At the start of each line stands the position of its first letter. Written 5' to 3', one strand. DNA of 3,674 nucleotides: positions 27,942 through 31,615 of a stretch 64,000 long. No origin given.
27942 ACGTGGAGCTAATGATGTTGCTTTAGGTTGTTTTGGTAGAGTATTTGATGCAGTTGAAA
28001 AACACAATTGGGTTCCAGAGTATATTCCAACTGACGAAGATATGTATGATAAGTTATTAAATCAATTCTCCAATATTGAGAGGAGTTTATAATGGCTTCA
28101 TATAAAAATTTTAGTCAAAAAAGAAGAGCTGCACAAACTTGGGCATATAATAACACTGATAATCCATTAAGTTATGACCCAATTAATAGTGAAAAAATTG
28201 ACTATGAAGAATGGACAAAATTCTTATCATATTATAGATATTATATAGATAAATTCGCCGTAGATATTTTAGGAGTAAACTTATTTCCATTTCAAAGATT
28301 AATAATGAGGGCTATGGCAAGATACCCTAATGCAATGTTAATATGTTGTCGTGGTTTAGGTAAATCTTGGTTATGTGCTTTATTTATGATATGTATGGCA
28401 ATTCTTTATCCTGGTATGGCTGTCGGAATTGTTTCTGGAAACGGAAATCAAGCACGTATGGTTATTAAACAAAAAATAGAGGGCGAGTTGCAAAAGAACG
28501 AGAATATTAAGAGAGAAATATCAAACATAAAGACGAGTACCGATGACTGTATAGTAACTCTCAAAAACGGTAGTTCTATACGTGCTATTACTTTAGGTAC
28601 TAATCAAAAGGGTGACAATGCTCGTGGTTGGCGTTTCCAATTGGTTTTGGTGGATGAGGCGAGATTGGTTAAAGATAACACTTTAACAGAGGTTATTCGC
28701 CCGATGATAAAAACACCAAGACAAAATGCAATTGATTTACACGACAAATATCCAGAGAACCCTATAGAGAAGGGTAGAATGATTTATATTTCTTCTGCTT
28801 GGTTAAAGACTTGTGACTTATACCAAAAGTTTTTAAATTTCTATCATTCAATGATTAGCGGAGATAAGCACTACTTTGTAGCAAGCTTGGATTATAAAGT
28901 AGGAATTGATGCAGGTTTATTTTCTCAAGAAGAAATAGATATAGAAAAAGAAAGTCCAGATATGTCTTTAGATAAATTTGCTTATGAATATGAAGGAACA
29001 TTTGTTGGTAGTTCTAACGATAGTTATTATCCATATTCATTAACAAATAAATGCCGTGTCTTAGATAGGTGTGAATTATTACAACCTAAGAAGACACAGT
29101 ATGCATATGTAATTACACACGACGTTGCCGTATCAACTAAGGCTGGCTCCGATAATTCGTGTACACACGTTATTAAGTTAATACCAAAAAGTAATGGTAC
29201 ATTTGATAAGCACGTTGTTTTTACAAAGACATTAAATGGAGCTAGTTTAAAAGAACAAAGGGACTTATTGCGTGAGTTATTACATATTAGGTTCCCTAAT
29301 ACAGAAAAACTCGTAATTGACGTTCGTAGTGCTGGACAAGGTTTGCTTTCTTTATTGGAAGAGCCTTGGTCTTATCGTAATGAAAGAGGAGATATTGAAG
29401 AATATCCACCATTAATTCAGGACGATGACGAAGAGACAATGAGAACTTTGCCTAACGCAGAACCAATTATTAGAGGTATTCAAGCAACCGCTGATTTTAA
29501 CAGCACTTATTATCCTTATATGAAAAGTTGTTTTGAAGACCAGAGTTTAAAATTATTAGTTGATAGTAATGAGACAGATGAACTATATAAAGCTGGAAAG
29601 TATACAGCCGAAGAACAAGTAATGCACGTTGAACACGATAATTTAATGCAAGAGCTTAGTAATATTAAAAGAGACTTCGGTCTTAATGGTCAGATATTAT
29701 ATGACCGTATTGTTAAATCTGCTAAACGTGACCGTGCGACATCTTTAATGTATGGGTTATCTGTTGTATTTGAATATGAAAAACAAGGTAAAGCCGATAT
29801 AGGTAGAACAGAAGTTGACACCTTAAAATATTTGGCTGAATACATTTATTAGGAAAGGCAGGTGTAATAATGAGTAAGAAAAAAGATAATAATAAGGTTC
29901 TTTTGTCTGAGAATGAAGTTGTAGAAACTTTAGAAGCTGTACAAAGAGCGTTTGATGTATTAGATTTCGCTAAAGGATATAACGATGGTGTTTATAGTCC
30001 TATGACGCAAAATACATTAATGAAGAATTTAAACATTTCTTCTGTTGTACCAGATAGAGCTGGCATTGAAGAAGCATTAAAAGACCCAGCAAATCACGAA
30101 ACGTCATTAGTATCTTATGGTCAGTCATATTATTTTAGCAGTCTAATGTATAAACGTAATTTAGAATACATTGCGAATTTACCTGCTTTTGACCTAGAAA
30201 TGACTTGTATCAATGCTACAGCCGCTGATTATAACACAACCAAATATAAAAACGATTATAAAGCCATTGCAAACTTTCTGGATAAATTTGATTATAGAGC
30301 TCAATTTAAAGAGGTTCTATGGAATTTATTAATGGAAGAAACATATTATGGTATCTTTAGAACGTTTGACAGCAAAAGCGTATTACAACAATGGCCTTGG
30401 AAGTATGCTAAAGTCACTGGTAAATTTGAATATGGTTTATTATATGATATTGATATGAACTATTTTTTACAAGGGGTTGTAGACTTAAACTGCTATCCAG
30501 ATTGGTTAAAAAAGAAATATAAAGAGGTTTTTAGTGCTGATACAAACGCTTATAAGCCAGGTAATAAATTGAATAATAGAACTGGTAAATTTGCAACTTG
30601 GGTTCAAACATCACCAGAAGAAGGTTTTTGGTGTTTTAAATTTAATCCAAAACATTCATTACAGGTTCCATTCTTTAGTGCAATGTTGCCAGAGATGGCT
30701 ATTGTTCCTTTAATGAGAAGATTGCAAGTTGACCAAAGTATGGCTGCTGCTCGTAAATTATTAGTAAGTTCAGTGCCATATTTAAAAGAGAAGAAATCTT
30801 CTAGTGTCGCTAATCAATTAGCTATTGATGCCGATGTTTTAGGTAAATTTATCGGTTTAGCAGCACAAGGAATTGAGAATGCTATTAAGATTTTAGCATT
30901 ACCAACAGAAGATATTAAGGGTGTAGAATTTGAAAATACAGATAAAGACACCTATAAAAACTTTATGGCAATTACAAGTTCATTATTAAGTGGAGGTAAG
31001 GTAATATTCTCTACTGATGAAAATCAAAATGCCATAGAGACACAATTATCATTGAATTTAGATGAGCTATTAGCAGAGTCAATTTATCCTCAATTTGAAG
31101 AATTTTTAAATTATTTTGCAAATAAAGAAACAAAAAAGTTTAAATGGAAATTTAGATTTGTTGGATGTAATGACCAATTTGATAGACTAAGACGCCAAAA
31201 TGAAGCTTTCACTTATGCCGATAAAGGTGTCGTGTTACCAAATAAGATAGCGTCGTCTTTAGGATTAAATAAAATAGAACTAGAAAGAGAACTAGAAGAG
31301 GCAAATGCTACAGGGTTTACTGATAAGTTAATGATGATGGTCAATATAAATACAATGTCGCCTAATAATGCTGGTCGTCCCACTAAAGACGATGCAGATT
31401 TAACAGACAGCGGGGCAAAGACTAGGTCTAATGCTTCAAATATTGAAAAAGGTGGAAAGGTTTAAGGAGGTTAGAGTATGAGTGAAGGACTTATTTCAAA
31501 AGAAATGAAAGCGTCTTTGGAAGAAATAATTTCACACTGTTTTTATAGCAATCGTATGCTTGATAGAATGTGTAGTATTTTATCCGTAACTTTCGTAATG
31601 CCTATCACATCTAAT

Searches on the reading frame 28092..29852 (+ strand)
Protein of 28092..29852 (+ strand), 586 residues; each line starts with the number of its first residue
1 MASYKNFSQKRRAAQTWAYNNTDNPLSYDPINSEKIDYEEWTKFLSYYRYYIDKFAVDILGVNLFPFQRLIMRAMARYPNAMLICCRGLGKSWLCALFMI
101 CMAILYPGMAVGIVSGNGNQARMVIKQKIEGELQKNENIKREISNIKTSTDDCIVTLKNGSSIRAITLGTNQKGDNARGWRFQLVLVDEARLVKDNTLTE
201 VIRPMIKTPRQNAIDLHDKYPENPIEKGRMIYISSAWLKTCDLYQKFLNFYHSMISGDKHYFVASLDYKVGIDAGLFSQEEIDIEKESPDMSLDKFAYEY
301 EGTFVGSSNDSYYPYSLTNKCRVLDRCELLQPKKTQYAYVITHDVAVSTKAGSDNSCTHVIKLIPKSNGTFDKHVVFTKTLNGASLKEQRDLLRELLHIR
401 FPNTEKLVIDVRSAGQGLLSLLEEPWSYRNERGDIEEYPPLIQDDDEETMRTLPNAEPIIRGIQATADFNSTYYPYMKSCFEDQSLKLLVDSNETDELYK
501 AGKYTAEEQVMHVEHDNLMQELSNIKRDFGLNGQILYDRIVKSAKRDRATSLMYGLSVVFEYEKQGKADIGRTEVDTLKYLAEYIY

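Call 14: search_protein_families(library=phrogs, max_evalue=0.00001, proteins=[window:28092-29852:+])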
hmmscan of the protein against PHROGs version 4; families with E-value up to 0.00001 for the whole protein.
window:28092-29852:+ (586 aa): 8 families
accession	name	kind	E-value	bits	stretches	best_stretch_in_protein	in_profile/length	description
phrog_15503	-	unknown function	6.4e-39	134.8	1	33-242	36-244/245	-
phrog_2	-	head and packaging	2.1e-30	107.1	1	35-563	250-596/807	terminase large subunit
phrog_38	-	head and packaging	3.1e-14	53.6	1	35-427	270-630/760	terminase large subunit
phrog_26582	-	unknown function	2e-11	44.7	1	258-503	16-269/363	-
phrog_24618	-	unknown function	5.2e-10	40.4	1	360-559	1-208/230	-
phrog_9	-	head and packaging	5.1e-09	36.5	1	35-204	179-343/812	terminase large subunit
phrog_7579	-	head and packaging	4.1e-08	33.7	1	66-208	5-136/239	terminase large subunit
phrog_5902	-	unknown function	2.7e-06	27.9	1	40-129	10-100/359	-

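Call 20: search_dna_similar(query=window:28092-29852:+, collection=phages, mode=protein, max_rows=15)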
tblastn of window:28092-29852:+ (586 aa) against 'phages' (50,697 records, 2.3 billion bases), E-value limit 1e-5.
Records with a match: 153; places in all: 153; records where one place covers at least 80% of the query: 117.
Best place of each record, by identity: <60% 153.
By first word of the organism name: Bacillus 82; Lactococcus 22; Enterococcus 7; Clostridium 6; Clostridioides 6; Enterocloster 6; Bacteriophage 5; Staphylococcus 4; Mammaliicoccus 4; Geobacillus 2; and 7 more.
By host as written in the record: Lactococcus lactis 17; Bacillus subtilis BEST7003 11; - 10; Bacillus cereus 10; Bacillus anthracis Sterne 10; Bacillus subtilis 7; Bacillus anthracis 7; Bacillus subtilis subsp. subtilis str. 168 6; and 42 more.
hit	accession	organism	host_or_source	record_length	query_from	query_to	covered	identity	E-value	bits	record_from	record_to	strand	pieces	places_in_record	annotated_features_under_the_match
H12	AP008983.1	Clostridium phage c-st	Clostridium botulinum type C strain ...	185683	1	570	97%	54.0%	0e+0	602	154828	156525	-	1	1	conserved phage-related protein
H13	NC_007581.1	Clostridium phage c-st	Clostridium botulinum type C strain ...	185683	1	570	97%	54.0%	0e+0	602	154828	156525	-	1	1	conserved phage-related protein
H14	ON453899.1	Clostridium phage Amboise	[Clostridium] innocuum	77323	35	556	89%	31.4%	3e-53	202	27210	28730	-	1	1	terminase large subunit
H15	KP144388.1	Geobacillus virus E3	failed fermentation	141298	5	556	94%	29.3%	1e-47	185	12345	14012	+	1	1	putative terminase large subunit | hypothetical protein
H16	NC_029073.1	Geobacillus virus E3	failed fermentation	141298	5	556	94%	29.3%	1e-47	185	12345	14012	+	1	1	putative terminase large subunit | hypothetical protein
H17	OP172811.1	Lysinibacillus phage LC76P1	Lysinibacillus capsici DO76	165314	6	564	95%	27.7%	5e-52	198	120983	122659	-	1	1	hypothetical protein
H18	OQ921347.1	Bacillus phage SPbetaL7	Bacillus subtilis BEST7003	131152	41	565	90%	29.4%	2e-59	220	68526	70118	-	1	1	hypothetical protein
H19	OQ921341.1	Bacillus phage SPbetaL1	Bacillus subtilis BEST7003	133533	41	565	90%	29.4%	3e-59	219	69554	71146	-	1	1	hypothetical protein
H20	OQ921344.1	Bacillus phage SPbetaL4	Bacillus subtilis BEST7003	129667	41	565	90%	29.2%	4e-59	219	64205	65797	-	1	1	hypothetical protein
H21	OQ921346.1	Bacillus phage SPbetaL6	Bacillus subtilis BEST7003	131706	41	565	90%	29.2%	4e-59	219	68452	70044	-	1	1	hypothetical protein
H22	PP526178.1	Bacillus phage phi3T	Bacillus subtilis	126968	41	565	90%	29.2%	4e-59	219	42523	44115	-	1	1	record has no annotation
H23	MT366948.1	Bacillus phage Hyb3phi3Ts-SPbeta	Bacillus subtilis subsp. subtilis str. ...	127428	41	565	90%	29.2%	4e-59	219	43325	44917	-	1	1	terminase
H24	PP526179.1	Bacillus phage phi3T-SPBeta hybrid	Bacillus subtilis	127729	41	565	90%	29.2%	4e-59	219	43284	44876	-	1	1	record has no annotation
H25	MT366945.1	Bacillus phage phi3Ts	Bacillus subtilis subsp. subtilis str. ...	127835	41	565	90%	29.2%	4e-59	219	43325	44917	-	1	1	terminase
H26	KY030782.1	Bacillus phage phi3T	Bacillus subtilis str. 168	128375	41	565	90%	29.2%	4e-59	219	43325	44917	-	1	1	hypothetical protein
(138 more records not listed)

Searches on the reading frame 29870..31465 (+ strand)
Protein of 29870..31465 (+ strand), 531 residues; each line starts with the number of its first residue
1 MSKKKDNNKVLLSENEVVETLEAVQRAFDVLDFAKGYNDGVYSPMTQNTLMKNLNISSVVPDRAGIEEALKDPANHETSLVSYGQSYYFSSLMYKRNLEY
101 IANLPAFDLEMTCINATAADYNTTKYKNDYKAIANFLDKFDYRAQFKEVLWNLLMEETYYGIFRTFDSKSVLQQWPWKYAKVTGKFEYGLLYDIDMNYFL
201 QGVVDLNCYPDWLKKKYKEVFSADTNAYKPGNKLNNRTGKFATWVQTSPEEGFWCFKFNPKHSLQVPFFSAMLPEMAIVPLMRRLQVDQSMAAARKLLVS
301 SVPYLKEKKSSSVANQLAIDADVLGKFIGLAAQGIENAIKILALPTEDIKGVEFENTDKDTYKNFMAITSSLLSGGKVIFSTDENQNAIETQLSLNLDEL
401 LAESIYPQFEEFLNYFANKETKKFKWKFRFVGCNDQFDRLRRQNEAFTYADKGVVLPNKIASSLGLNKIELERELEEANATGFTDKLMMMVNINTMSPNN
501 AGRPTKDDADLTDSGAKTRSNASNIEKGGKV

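Call 14: search_protein_families(library=phrogs, max_evalue=0.00001, proteins=[window:29870-31465:+])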
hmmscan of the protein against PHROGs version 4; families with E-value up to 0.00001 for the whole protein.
window:29870-31465:+ (531 aa): 1 family
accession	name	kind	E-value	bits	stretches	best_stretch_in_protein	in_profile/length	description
phrog_2739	-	head and packaging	7.1e-50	171.1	1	52-523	41-497/501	portal protein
